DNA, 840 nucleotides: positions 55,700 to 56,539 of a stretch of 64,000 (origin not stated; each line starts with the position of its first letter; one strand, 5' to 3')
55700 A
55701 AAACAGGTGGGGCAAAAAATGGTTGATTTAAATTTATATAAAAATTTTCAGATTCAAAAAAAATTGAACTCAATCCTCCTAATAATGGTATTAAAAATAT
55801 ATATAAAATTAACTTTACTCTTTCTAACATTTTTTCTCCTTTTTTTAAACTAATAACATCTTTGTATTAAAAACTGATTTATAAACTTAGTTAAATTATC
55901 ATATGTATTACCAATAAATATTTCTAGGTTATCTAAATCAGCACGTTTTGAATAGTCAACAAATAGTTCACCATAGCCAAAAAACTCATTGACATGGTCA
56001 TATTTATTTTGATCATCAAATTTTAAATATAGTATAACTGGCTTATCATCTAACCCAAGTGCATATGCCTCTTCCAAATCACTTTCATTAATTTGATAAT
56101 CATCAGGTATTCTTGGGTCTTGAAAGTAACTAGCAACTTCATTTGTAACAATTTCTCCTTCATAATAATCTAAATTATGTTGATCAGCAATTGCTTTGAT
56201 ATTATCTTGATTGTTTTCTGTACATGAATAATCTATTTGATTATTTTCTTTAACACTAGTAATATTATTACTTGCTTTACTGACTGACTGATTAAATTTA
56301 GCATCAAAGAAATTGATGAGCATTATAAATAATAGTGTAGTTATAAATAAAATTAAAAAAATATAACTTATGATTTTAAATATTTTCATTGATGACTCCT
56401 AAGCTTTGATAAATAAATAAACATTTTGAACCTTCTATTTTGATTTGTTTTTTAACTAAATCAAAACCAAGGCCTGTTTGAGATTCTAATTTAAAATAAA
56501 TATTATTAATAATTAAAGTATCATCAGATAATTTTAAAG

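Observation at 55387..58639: crtQ-like glycosyltransferase and crtO-like acyltransferase, then two unknown ecto-proteins and tspO (crtK), in one tightly coupled gene string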

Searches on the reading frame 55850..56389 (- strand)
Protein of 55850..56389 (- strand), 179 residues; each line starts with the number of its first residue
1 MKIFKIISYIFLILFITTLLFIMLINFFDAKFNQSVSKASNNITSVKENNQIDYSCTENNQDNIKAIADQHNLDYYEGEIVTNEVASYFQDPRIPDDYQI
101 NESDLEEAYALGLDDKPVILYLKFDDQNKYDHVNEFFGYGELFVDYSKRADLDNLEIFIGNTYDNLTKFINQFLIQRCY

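Call 3: search_protein_families(library=pfam, proteins=[window:55850-56389:-], max_evalue=0.1)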
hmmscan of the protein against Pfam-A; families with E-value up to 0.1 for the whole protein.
window:55850-56389:- (179 aa): 1 family
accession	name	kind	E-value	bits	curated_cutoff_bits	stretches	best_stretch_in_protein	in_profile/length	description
PF20763.3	UDG-inhib_P56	-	0.03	14.5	24.1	1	140-167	19-46/53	Phage phi29, UDG inhibitor P56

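Call 4: search_protein_families(library=ncbifam, proteins=[window:55850-56389:-], max_evalue=0.1)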
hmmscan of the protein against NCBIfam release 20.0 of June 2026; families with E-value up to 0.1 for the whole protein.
window:55850-56389:- (179 aa): 1 family
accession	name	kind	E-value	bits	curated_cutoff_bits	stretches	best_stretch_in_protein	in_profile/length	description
NF038340.1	SAR2788_fam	subfamily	0.011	15.5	50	1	10-85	3-76/177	SAR2788 family putative toxin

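Call 14: find_homologous_proteins(query=window:55850-56389:-, max_evalue=0.01)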
Query window:55850-56389:- (179 aa): 2 proteins with E <= 0.01 among 39 candidates.
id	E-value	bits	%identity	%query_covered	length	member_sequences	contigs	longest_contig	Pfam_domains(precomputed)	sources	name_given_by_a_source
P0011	2.8e-111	387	100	100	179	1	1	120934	-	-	-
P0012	1.3e-37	147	46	100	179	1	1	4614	-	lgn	-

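Call 15: find_encoding_contigs(protein=P0012, flank=10000)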
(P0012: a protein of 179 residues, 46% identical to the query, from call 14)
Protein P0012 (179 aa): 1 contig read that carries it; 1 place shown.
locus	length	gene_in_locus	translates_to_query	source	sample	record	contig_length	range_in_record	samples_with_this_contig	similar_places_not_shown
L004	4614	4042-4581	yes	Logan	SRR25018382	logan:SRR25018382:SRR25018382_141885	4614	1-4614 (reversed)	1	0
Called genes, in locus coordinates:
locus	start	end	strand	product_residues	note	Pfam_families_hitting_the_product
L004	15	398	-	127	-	-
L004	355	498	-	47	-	-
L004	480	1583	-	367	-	PF13304:AAA_21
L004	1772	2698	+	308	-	PF00535:Glycos_transf_2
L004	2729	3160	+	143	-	PF18927:CrtO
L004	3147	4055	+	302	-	-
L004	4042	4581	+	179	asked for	-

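Call 38: predict_structure(alignment_id=A2)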
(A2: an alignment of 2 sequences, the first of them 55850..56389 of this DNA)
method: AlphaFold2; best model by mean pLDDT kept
length: 179 residues; sequences in the alignment: 2
mean_pLDDT: 48.5   pTM: 0.28
mean pLDDT of the five models: 48.5, 46.0, 45.2, 42.9, 42.8
residues with pLDDT >= 90: 12; 70-90: 12; 50-70: 30; < 50: 125
segments of 3 or more residues with pLDDT < 50: 38-61, 77-118, 122-126, 128-130, 132-155, 159-179
pLDDT, mean of each block of 10 residues (from residue 1): 88 92 70 50 39 36 52 47 28 37 45 47 48 38 33 45 42 33
secondary structure, 60 per line:
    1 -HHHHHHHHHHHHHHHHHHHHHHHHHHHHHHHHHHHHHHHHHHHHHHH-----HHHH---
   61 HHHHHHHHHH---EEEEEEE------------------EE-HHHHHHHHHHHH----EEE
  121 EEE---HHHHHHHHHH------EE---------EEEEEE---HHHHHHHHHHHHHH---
elements in order: H2-48 H54-57 H61-70 E74-80 H102-113 E118-123 H127-136 E154-159 H163-176

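Call 39: search_protein_representatives(alignment_id=A2)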
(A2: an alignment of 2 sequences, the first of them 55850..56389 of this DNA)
Query: 2 sequences, 179 profile positions. Proteins with E-value up to 0.001 (for the whole library): 8; up to 1e-10: 7; up to 1e-30: 5. The best 8 are listed.
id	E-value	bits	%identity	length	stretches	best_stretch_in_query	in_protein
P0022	3.8e-51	189.7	-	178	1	1-179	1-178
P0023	7.7e-48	179.0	-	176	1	9-179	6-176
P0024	7.2e-41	156.2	-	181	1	7-179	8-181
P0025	2.2e-38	148.2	-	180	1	1-179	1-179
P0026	4.1e-36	140.8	-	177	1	9-179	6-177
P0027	2.0e-18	83.1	-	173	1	9-178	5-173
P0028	2.7e-16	76.2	-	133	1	86-179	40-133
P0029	5.0e-10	55.8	-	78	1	47-109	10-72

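Call 42: find_encoding_contigs(protein=P0027, flank=10000)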
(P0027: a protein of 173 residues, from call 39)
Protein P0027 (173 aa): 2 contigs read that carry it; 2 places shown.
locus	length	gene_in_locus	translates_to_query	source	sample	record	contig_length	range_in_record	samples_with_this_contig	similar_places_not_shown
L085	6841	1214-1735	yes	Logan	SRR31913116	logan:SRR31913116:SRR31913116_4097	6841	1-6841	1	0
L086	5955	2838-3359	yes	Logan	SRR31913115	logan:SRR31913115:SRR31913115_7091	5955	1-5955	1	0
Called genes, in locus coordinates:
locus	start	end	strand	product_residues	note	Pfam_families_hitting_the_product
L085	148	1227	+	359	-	-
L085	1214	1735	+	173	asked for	-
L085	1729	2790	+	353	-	PF02463:SMC_N (weak), PF00005:ABC_tran, PF13304:AAA_21 (faint)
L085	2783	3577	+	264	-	PF00528:BPD_transp_1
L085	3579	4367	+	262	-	PF00528:BPD_transp_1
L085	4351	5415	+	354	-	PF01547:SBP_bac_1, PF13531:SBP_bac_11, PF13416:SBP_bac_8, PF13343:SBP_bac_6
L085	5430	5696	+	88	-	PF12674:Zn_ribbon_2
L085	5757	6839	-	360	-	?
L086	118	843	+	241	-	PF03099:BPL_LplA_LipB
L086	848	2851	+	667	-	-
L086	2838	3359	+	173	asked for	-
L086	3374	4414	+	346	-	PF02463:SMC_N (weak), PF00005:ABC_tran, PF13304:AAA_21 (faint)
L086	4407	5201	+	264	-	PF00528:BPD_transp_1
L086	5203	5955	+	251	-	?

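Call 45: find_encoding_contigs(protein=P0024, flank=10000)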
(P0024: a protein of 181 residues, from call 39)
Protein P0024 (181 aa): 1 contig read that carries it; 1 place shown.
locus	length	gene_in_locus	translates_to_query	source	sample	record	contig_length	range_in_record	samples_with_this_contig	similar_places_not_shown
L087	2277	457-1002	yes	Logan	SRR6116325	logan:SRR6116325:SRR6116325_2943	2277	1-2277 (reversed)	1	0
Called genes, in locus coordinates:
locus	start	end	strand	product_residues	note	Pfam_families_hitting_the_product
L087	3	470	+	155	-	?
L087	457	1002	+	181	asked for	-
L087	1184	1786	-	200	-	-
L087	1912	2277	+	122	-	?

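Call 46: find_encoding_contigs(protein=P0025, flank=10000)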
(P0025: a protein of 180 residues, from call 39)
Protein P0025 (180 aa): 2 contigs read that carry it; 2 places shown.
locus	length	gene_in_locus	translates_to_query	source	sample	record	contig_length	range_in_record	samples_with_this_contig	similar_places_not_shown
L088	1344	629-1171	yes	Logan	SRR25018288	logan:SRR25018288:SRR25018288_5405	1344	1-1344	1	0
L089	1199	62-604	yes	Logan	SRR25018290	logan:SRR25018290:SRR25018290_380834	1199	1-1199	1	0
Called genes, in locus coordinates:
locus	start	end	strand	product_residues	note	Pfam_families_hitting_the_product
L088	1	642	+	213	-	?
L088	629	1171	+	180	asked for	-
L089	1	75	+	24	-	?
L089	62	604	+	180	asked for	-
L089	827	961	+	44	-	PF00468:Ribosomal_L34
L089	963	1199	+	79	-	?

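Call 47: find_encoding_contigs(protein=P0022, flank=10000)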
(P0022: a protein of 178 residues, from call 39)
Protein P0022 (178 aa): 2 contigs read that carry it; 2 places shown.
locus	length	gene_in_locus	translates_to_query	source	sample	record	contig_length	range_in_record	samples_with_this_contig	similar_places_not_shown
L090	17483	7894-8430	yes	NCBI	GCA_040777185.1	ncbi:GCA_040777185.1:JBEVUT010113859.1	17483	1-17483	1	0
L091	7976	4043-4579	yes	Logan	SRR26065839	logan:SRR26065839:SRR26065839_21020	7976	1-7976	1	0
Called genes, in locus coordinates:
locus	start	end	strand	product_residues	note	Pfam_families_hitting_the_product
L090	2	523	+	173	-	?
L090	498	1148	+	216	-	PF00486:Trans_reg_C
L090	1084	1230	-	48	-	-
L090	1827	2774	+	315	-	PF18948:DUF5692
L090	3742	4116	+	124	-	-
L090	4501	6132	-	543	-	PF03063:Prismane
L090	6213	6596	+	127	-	PF02082:Rrf2, PF08279:HTH_11 (faint)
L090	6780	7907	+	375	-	-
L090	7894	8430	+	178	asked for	-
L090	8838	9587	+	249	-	PF01418:HTH_6, PF01380:SIS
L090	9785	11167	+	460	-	PF00324:AA_permease, PF13520:AA_permease_2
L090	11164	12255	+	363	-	PF04371:PAD_porph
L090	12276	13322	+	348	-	PF02729:OTCace_N, PF00185:OTCace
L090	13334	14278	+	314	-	PF00696:AA_kinase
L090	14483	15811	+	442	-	PF13250:SNIPE, PF10544:T5orf172, PF13455:MUG113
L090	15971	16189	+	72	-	-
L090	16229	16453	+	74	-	-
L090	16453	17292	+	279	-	-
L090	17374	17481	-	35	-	?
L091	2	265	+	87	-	?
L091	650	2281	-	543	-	PF03063:Prismane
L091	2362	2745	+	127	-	PF02082:Rrf2, PF08279:HTH_11 (faint)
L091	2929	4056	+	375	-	-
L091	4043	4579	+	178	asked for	-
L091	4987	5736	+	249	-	PF01418:HTH_6, PF01380:SIS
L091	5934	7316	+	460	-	PF00324:AA_permease, PF13520:AA_permease_2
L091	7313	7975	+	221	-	?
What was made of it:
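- X-Y stands alone in two lineages (calls 42, 47). X-Y occurs after a lipoate-protein ligase gene (L086) and after an Rrf2 regulator (L090/L091) with no GT2 or CrtO on the contig (calls 42, 47).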

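Call 48: find_encoding_contigs(protein=P0023, flank=10000)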
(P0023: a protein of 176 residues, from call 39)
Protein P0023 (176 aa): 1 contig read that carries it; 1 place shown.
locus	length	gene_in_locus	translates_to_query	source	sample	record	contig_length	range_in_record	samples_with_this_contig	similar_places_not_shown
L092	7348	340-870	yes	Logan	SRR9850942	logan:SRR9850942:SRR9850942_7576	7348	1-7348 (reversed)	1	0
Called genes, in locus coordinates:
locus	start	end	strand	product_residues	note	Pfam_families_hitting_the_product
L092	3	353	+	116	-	?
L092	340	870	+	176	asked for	-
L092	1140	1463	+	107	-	-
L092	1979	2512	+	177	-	-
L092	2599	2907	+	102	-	-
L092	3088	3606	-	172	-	-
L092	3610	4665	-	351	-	PF12679:ABC2_membrane_2, PF12698:ABC2_membrane_3, PF01061:ABC2_membrane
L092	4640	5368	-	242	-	PF00005:ABC_tran, PF13304:AAA_21 (weak)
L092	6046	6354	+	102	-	-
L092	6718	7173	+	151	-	PF03073:TspO_MBR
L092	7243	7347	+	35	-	?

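Call 49: find_encoding_contigs(protein=P0026, flank=10000)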
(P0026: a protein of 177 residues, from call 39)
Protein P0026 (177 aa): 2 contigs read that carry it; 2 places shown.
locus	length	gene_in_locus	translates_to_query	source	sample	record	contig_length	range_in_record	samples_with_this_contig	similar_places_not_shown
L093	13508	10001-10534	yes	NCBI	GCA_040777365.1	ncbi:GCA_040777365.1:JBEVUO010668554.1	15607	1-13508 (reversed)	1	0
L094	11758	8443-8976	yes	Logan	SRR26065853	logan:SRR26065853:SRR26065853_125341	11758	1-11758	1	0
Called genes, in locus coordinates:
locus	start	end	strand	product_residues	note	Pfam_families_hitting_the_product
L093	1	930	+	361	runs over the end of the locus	PF03033:Glyco_transf_28, PF04101:Glyco_tran_28_C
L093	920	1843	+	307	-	PF01565:FAD_binding_4, PF02873:MurB_C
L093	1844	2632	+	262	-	-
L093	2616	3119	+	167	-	PF01066:CDP-OH_P_transf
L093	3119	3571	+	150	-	PF02681:DUF212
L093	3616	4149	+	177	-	PF05198:IF3_N, PF00707:IF3_C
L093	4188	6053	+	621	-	PF00005:ABC_tran, PF00931:NB-ARC (faint), PF02367:TsaE (faint), PF02463:SMC_N (weak), PF13555:AAA_29 (faint), PF05729:NACHT (faint), PF12848:ABC_tran_Xtn, PF00005:ABC_tran, +2 more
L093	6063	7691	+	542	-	-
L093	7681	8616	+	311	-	PF13506:Glyco_transf_21 (faint), PF00535:Glycos_transf_2, PF10111:Glyco_tranf_2_2, PF13632:Glyco_trans_2_3 (weak)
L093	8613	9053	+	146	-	PF18927:CrtO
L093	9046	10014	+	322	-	-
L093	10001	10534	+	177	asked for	-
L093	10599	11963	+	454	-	PF00375:SDF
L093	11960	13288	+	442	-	PF03486:HI0933_like (faint), PF07992:Pyr_redox_2, PF13450:NAD_binding_8 (faint), PF13454:NAD_binding_9 (faint), PF13738:Pyr_redox_3, PF00070:Pyr_redox, PF02852:Pyr_redox_dim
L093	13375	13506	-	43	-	?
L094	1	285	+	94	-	?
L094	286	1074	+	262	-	-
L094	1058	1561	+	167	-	PF01066:CDP-OH_P_transf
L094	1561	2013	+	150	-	PF02681:DUF212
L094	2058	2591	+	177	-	PF05198:IF3_N, PF00707:IF3_C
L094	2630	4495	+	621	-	PF00005:ABC_tran, PF00931:NB-ARC (faint), PF02367:TsaE (faint), PF02463:SMC_N (weak), PF13555:AAA_29 (faint), PF05729:NACHT (faint), PF12848:ABC_tran_Xtn, PF00005:ABC_tran, +2 more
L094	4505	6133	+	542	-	-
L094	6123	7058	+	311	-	PF13506:Glyco_transf_21 (faint), PF00535:Glycos_transf_2, PF10111:Glyco_tranf_2_2, PF13632:Glyco_trans_2_3 (weak)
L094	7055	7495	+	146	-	PF18927:CrtO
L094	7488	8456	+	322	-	-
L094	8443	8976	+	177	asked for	-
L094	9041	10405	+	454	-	PF00375:SDF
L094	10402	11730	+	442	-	PF03486:HI0933_like (faint), PF07992:Pyr_redox_2, PF13450:NAD_binding_8 (faint), PF13454:NAD_binding_9 (faint), PF13738:Pyr_redox_3, PF00070:Pyr_redox, PF02852:Pyr_redox_dim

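Call 53: find_related_loci(query=A4, collection=metagenome_contigs, flank=10000)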
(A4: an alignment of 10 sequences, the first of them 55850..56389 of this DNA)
Query A4 (179 aa) in metagenome_contigs; peptide patterns used: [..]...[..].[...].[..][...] (x = any residue, [..] = any of these).
91 stretches matched a pattern, but none encodes a relative of the query by tblastn (E <= 1e-3).

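Call 61: search_solved_structures(query=A4, max_evalue=5)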
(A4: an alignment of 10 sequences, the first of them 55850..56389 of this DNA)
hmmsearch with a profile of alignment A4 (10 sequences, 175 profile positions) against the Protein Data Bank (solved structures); distinct sequences matched with E-value up to 5: 4.
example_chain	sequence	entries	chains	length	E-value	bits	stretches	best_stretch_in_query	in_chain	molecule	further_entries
6k0a_C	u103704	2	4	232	0.0086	19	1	53-88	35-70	Ribonuclease P protein component 3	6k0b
5xn9_A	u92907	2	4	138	0.35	13.8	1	40-109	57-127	SAHS1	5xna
10ll_b2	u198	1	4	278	0.94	12.4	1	119-171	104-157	LIC_13212 protein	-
7aor_at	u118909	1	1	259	1.9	11.4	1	111-170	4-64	mS66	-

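Call 63: search_protein_families(library=pfam, alignment_id=A4, max_evalue=1)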
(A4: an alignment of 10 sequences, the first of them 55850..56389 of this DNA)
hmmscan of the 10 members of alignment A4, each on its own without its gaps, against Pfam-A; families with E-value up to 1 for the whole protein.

A. member 1, window:55850-56389:- (179 aa): 3 families
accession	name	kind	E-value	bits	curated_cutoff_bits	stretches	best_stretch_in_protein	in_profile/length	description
PF20763.3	UDG-inhib_P56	-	0.03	14.5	24.1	1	140-167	19-46/53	Phage phi29, UDG inhibitor P56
PF09084.16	NMT1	-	0.1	12.9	20.5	1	25-90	67-134/216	NMT1/THI5 like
PF16118.10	DUF4834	-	0.13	13.7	27.8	1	4-68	1-71/99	Domain of unknown function (DUF4834)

B. families by the number of members that match (of 10 scanned): 8 families
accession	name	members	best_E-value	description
PF24579.1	PDDEXK_14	2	0.0059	Phage putative PDDEXK endonuclease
PF20763.3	UDG-inhib_P56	1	0.03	Phage phi29, UDG inhibitor P56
PF23906.1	DUF7248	1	0.09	Family of unknown function (DUF7248)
PF09084.16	NMT1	1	0.1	NMT1/THI5 like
PF16118.10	DUF4834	1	0.13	Domain of unknown function (DUF4834)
PF18923.6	DUF5673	1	0.14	Domain of unknown function (DUF5673)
PF11337.13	DUF3139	1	0.26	Protein of unknown function (DUF3139)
PF11418.13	Scaffolding_pro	1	0.78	Phi29 scaffolding protein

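Call 70: search_protein_families(library=pfam, proteins=[L093:6063-7691:+, L093:1844-2632:+, L090:6213-6596:+, L092:1140-1463:+, L092:1979-2512:+, L092:2599-2907:+, L092:3088-3606:-, L092:6046-6354:+], max_evalue=0.01)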
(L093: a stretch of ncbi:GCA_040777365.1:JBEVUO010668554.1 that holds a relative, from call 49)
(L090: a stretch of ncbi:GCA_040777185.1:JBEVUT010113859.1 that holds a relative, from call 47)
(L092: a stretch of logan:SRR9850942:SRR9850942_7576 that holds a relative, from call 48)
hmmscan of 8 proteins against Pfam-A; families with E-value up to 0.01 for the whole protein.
L093:6063-7691:+ (542 aa): 0 families

L093:1844-2632:+ (262 aa): 1 family
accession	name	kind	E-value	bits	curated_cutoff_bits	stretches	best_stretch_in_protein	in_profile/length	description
PF03799.20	FtsQ_DivIB_C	-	0.00013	23.2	21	1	145-242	9-105/114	Cell division protein FtsQ/DivIB, C-terminal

L090:6213-6596:+ (127 aa): 4 families
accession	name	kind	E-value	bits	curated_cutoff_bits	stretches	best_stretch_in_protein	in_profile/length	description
PF02082.26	Rrf2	-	5.6e-19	69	30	1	4-127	2-129/132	Iron-dependent Transcriptional regulator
PF08279.18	HTH_11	-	2.9e-05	24.3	25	1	12-64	4-53/55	HTH domain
PF03444.21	HrcA_DNA-bdg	-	0.0024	17.9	21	1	14-73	13-71/79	Winged helix-turn-helix transcription repressor, HrcA DNA-binding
PF13601.12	HTH_34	-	0.0093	16.5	27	0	12-69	4-58/80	Winged helix DNA-binding domain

L092:1140-1463:+ (107 aa): 0 families

L092:1979-2512:+ (177 aa): 0 families

L092:2599-2907:+ (102 aa): 3 families
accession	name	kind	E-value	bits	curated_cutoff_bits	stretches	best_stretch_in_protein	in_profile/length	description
PF13673.13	Acetyltransf_10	-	0.00072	20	23.6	1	27-99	16-82/128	Acetyltransferase (GNAT) domain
PF00012.26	HSP70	-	0.0025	16.6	20.6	1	7-102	225-318/599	Hsp70 protein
PF08445.16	FR47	-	0.0036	17.7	22.1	1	63-98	16-51/86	FR47-like protein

L092:3088-3606:- (172 aa): 1 family
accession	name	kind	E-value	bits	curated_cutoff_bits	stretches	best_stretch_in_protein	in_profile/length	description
PF00440.29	TetR_N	-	0.0033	17.6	24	1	21-52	16-47/47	Bacterial regulatory proteins, tetR family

L092:6046-6354:+ (102 aa): 0 families
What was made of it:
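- In L093 the cassette lies on a contig with murG, murB, divIB and a CDP-alcohol phosphatidyltransferase (calls 49, 70).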

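Call 74: search_protein_families(library=phrogs, proteins=[window:55850-56389:-, L086:848-2851:+, P0022], max_evalue=0.01)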
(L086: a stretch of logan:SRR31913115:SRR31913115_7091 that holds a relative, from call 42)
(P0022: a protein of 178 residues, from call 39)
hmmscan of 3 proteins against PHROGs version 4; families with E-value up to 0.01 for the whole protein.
window:55850-56389:- (179 aa): 0 families

L086:848-2851:+ (667 aa): 1 family
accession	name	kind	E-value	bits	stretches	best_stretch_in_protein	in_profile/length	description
phrog_2738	-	unknown function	0.0033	18.3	0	102-125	8-31/58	-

P0022 (178 aa): 0 families

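Call 75: search_protein_families(library=padloc, proteins=[window:55850-56389:-, L086:848-2851:+, P0022], max_evalue=0.01)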
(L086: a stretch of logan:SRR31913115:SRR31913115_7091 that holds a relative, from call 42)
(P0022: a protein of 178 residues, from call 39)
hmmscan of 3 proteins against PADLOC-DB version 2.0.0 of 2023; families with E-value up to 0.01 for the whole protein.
window:55850-56389:- (179 aa): 0 families

L086:848-2851:+ (667 aa): 0 families

P0022 (178 aa): 0 families

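Call 78: find_related_loci(query=A4, collection=viral_contigs, flank=5000)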
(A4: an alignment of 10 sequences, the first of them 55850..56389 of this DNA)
Query A4 (179 aa) in viral_contigs; peptide patterns used: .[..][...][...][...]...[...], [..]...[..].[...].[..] (x = any residue, [..] = any of these).
55 stretches matched a pattern, but none encodes a relative of the query by tblastn (E <= 1e-3).

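Call 82: find_encoding_contigs(protein=P0028, flank=10000)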
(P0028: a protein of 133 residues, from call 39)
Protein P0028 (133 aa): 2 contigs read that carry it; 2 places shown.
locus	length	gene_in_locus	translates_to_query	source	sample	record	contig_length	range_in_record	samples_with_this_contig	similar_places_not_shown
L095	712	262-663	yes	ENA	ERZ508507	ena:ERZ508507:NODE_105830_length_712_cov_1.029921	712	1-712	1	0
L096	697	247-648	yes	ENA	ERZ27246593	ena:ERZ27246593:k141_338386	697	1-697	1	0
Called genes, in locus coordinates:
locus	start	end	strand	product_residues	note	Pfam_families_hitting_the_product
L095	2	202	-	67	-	?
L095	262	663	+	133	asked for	-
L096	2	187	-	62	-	?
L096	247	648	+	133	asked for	-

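Call 83: find_encoding_contigs(protein=P0029, flank=10000)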
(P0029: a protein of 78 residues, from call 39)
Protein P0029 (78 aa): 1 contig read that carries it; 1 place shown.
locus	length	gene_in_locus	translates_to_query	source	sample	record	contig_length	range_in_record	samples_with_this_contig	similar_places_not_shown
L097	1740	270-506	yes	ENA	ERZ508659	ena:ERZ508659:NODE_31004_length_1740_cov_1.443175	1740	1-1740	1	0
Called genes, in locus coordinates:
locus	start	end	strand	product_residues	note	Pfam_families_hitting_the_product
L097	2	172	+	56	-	?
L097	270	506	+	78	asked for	-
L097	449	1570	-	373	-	-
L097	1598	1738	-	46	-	?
